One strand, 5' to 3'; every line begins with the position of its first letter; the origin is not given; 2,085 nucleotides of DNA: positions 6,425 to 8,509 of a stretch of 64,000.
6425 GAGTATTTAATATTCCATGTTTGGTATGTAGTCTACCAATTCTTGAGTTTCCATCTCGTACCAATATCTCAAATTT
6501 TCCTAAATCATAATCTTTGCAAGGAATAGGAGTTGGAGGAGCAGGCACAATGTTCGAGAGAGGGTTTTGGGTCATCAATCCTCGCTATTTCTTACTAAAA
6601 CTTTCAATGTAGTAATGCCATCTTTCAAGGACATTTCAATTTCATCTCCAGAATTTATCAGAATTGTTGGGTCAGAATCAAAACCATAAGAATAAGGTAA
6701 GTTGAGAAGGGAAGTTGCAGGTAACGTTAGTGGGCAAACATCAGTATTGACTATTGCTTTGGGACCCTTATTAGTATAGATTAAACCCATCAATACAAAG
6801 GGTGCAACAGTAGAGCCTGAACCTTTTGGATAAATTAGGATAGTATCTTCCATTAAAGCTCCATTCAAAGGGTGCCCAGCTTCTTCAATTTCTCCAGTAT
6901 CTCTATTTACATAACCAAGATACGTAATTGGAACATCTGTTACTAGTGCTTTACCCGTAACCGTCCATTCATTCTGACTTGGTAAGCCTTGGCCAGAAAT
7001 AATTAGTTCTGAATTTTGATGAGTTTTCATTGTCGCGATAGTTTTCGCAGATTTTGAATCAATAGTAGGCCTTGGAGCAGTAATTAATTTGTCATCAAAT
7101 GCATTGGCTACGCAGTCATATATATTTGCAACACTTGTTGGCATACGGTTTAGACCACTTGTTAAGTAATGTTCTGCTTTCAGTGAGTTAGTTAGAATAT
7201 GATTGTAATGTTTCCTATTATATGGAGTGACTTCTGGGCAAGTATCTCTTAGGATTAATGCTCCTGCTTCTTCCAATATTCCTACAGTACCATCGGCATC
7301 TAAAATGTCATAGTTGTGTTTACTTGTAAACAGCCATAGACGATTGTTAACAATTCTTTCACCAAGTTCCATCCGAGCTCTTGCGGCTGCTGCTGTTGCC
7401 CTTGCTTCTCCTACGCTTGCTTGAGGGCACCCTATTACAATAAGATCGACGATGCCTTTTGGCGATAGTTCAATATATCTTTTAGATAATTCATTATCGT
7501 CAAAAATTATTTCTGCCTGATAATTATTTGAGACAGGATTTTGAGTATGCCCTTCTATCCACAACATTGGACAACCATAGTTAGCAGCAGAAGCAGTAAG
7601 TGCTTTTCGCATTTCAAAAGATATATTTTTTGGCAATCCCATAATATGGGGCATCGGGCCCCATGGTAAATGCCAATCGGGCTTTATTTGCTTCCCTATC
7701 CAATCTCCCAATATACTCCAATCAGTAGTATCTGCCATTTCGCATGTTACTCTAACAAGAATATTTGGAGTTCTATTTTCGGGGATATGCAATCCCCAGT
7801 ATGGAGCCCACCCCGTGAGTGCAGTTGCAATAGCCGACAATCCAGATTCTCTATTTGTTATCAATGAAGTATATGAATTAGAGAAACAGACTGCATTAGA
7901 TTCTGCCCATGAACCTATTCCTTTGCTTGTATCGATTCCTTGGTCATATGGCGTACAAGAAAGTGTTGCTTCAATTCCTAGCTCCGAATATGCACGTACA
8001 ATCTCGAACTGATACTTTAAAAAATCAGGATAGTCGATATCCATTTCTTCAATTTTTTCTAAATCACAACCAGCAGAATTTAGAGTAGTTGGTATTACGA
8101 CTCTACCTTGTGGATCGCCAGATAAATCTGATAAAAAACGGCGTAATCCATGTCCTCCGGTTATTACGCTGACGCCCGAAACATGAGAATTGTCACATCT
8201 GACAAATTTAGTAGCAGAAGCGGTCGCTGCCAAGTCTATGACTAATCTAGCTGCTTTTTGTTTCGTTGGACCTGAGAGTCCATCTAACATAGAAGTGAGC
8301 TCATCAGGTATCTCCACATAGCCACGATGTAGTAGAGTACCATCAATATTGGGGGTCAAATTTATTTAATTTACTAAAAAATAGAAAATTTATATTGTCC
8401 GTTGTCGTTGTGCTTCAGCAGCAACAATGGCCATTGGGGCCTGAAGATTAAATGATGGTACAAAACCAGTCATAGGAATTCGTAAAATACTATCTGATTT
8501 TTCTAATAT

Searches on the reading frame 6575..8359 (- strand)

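Call 70: search_protein_families(library=pfam, proteins=[window:6575-8359:-], max_evalue=0.00001)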
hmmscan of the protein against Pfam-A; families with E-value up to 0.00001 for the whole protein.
window:6575-8359:- (594 aa): 2 families
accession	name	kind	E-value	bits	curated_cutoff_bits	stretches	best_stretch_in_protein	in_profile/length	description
PF04412.18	AcnX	-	5.6e-89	299.1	31.5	1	22-417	8-399/400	Aconitase X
PF01989.23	AcnX_swivel_put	-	4.2e-15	55.8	27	1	479-546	2-69/80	Aconitase X swivel domain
